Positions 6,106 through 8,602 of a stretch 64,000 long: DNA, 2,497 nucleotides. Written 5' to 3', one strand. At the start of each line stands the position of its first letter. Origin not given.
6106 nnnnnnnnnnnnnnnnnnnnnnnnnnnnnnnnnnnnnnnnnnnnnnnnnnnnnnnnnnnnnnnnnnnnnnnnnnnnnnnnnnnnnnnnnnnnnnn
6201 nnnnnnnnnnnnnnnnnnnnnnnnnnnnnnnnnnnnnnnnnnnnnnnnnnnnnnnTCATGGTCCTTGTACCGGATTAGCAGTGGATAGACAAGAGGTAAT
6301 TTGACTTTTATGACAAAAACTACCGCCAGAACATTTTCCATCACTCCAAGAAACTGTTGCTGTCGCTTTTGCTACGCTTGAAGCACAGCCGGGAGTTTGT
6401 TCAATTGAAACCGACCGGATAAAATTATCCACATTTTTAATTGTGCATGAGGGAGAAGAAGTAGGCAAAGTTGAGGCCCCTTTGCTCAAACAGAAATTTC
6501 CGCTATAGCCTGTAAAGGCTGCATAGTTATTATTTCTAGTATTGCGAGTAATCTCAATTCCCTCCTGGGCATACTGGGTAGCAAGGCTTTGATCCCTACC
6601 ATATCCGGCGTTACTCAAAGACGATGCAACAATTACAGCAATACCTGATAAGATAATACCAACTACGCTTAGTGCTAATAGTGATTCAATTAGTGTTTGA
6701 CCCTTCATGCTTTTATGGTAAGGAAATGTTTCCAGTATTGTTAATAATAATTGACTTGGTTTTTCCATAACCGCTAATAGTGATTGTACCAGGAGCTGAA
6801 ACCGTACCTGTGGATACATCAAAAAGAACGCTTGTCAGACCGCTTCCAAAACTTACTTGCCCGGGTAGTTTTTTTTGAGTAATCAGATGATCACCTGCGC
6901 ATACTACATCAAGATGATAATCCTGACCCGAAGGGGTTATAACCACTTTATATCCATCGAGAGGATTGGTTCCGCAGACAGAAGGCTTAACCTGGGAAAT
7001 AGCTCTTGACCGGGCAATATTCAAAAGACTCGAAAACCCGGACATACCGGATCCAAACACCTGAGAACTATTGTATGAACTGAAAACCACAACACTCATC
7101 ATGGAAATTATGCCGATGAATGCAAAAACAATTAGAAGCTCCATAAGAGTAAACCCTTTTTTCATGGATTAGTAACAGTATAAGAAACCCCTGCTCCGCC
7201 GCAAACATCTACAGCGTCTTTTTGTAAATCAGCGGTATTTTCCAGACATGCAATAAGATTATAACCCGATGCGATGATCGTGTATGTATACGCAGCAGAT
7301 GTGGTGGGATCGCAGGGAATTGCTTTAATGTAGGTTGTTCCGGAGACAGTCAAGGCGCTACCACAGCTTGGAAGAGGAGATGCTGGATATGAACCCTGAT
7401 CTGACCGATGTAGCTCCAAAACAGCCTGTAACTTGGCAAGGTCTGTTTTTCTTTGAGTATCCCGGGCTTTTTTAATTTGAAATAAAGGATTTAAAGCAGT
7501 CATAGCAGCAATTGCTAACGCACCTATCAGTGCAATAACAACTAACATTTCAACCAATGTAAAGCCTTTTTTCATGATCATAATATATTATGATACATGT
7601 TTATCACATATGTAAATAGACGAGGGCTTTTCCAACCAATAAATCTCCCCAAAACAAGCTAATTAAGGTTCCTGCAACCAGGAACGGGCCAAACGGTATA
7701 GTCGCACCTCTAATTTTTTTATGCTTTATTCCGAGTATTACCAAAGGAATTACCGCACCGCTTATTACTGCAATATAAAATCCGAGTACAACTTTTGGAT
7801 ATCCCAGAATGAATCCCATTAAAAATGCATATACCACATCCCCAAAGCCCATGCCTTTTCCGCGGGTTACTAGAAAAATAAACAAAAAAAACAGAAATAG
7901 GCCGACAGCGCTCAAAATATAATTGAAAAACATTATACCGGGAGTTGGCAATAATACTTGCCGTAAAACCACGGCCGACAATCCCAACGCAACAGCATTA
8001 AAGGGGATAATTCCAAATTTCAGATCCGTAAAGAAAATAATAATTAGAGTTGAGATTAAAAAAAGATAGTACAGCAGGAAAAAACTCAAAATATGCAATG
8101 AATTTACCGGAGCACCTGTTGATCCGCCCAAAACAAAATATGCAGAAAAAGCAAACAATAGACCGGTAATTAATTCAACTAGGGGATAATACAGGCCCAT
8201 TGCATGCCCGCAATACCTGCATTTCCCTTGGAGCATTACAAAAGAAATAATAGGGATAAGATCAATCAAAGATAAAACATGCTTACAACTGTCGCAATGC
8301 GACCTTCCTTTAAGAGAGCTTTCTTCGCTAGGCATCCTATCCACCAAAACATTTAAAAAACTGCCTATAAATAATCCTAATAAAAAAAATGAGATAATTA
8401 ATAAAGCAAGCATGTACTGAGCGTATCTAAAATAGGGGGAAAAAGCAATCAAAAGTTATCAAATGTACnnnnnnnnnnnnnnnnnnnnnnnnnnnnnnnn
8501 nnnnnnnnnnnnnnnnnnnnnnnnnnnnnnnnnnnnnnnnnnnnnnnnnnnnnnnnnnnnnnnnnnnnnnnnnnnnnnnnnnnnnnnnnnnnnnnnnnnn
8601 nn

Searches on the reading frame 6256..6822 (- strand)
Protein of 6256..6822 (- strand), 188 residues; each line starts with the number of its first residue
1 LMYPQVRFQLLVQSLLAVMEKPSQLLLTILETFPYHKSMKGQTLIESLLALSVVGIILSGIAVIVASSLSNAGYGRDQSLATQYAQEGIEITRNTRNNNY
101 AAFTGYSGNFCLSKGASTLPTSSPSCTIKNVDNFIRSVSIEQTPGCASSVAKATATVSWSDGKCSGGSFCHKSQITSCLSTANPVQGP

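Call 9: search_protein_families(library=pfam, proteins=[window:6256-6822:-], max_evalue=0.01)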
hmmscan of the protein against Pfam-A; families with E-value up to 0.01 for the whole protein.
window:6256-6822:- (188 aa): 1 family
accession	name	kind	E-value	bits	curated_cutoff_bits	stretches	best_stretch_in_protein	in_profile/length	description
PF07963.17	N_methyl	-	0.00034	20.5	21.2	1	38-61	3-26/27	Prokaryotic N-terminal methylation motif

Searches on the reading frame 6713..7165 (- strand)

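Call 9: search_protein_families(library=pfam, proteins=[window:6713-7165:-], max_evalue=0.01)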
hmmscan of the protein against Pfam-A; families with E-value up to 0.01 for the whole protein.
window:6713-7165:- (150 aa): 3 families
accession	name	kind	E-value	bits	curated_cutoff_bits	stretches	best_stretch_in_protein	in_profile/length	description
PF12019.13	GspH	-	3.7e-06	27.8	21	1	44-145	5-108/108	Type II transport protein GspH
PF11087.14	PRD1_DD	-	0.0015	18.6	46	1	12-52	11-50/54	PRD1 phage membrane DNA delivery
PF07963.17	N_methyl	-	0.0088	16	21.2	0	2-23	4-25/27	Prokaryotic N-terminal methylation motif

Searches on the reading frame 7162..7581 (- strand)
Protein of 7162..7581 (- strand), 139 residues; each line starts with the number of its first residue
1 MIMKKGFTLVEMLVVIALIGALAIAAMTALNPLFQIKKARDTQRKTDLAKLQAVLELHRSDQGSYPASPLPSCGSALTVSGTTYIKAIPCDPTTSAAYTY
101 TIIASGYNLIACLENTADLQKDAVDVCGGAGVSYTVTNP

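Call 9: search_protein_families(library=pfam, proteins=[window:7162-7581:-], max_evalue=0.01)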
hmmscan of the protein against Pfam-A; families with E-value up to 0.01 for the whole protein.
window:7162-7581:- (139 aa): 3 families
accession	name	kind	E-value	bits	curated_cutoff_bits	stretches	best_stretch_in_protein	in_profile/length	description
PF07963.17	N_methyl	-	1.6e-06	27.9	21.2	1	3-27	3-27/27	Prokaryotic N-terminal methylation motif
PF16732.10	ComP_DUS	-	0.00014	23.1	27.3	1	35-105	6-75/87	Type IV minor pilin ComP, DNA uptake sequence receptor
PF08334.16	T2SSG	-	0.0061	17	21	0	35-68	5-38/108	Type II secretion system (T2SS), protein G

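Call 21: find_encoding_contigs(protein=window:7165-7581:-, flank=10000, max_places=6)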
Protein window:7165-7581:- (139 aa): 1 contig read that carries it; 1 place shown.
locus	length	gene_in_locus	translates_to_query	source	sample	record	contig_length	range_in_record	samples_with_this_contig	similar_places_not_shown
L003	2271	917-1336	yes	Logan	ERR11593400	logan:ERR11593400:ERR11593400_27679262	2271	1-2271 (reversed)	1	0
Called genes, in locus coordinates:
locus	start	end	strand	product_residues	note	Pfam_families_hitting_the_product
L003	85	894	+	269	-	PF06750:A24_N_bact, PF01478:Peptidase_A24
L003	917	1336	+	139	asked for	PF07963:N_methyl (weak)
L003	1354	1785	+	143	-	PF12019:GspH (weak)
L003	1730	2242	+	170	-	-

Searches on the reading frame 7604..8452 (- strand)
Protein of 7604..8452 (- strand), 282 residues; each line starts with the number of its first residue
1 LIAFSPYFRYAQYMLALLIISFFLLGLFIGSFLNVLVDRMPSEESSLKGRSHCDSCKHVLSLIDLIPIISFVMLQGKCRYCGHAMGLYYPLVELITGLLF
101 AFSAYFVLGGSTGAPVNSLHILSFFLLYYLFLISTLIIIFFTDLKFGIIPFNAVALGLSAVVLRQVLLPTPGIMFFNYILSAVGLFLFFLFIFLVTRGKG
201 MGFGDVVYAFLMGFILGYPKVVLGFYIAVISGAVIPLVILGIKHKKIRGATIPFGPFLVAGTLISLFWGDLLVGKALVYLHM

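Call 9: search_protein_families(library=pfam, proteins=[window:7604-8452:-], max_evalue=0.01)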
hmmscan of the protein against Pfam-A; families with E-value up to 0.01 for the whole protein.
window:7604-8452:- (282 aa): 2 families
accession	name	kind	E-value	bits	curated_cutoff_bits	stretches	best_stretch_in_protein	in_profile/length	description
PF06750.18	A24_N_bact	-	1.9e-30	105.2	23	1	24-105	1-82/84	Bacterial Peptidase A24 N-terminal domain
PF01478.23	Peptidase_A24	-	5e-09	37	26.5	1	130-236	1-103/104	Type IV leader peptidase family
